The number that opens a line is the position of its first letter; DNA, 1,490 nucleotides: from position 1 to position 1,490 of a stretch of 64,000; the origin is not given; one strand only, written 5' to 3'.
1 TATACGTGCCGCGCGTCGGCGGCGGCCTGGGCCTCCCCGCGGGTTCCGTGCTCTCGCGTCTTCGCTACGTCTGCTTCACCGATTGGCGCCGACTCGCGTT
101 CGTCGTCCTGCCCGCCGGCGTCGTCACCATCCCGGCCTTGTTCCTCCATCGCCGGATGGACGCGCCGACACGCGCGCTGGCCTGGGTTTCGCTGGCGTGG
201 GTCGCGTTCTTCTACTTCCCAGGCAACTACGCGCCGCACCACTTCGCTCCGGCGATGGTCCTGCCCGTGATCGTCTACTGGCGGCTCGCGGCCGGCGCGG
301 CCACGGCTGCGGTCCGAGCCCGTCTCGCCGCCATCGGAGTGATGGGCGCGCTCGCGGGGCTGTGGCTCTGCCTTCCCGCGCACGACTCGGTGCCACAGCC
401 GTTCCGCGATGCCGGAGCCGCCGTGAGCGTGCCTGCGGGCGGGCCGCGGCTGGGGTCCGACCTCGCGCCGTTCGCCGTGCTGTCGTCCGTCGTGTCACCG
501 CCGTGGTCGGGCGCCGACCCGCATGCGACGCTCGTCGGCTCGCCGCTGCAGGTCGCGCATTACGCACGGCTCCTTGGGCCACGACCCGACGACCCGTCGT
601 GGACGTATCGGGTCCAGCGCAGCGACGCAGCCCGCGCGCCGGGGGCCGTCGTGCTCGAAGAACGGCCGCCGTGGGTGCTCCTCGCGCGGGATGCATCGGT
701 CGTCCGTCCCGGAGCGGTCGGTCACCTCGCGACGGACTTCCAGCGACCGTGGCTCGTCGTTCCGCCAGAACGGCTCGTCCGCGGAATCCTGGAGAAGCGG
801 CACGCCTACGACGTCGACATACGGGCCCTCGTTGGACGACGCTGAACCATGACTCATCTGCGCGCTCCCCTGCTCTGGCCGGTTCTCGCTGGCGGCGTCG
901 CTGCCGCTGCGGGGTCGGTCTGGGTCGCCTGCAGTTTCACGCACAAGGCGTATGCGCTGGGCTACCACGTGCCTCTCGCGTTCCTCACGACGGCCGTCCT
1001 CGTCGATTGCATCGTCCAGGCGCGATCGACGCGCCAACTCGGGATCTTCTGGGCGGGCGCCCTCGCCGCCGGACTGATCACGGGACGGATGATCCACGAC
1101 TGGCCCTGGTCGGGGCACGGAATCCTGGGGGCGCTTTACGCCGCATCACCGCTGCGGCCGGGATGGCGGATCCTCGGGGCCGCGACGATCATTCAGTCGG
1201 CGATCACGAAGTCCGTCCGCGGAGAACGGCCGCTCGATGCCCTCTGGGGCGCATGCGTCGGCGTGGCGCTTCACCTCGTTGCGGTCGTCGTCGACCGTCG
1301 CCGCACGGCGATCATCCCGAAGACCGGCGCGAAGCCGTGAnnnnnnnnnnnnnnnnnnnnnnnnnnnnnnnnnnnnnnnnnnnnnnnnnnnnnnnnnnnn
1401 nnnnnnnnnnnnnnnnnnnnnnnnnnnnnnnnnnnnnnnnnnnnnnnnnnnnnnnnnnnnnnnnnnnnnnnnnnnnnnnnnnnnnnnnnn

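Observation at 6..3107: ArnC-like GT2 plus ArnD-like NodB deacetylase pair next to membrane proteins: possible polyprenyl-P aminosugar module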

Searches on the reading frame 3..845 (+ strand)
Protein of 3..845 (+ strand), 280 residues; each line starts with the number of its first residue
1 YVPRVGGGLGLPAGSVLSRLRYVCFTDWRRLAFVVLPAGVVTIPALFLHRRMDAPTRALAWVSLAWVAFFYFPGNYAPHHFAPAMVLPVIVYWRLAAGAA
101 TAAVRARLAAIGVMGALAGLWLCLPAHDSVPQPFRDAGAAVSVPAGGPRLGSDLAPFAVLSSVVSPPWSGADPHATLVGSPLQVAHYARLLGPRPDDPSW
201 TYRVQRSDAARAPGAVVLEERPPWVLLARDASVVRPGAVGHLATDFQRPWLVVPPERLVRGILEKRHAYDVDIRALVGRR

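Call 3: search_protein_families(library=pfam, proteins=[window:3-845:+], max_evalue=0.01)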
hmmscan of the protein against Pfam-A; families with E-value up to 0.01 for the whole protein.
window:3-845:+ (280 aa): 0 families

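Call 4: search_protein_families(library=ncbifam, proteins=[window:3-845:+], max_evalue=0.01)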
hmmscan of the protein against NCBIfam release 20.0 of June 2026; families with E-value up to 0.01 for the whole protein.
window:3-845:+ (280 aa): 0 families

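Call 30: find_homologous_proteins(query=window:3-845:+)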
Query window:3-845:+: 8000 candidates shared short words with the query, none scored E <= 0.001.

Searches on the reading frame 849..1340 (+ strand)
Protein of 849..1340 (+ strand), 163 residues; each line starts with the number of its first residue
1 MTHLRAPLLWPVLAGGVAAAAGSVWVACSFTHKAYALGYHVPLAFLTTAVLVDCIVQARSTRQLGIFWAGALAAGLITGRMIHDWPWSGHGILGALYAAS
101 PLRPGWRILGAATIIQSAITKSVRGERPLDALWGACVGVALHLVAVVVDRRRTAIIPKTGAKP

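Call 3: search_protein_families(library=pfam, proteins=[window:849-1340:+], max_evalue=0.01)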
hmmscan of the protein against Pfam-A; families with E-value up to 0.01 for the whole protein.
window:849-1340:+ (163 aa): 0 families

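Call 4: search_protein_families(library=ncbifam, proteins=[window:849-1340:+], max_evalue=0.01)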
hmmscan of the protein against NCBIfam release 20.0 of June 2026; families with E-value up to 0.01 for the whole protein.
window:849-1340:+ (163 aa): 0 families

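Call 6: find_encoding_contigs(protein=window:849-1340:+, flank=10000, max_places=6)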
Protein window:849-1340:+ (163 aa): no gene with exactly this product is on record in the collection.

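Call 27: search_protein_families(library=pfam, proteins=[window:849-1340:+], max_evalue=5)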
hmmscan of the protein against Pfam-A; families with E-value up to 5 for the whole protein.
window:849-1340:+ (163 aa): 0 families

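Call 90: search_solved_structures(query=A4, max_evalue=10)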
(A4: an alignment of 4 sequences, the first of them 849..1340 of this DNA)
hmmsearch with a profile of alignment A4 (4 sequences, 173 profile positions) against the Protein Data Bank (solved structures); distinct sequences matched with E-value up to 10: 1.
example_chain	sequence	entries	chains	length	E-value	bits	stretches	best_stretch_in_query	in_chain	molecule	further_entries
9t5u_A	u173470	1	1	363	2.2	11.2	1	22-62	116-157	PsbA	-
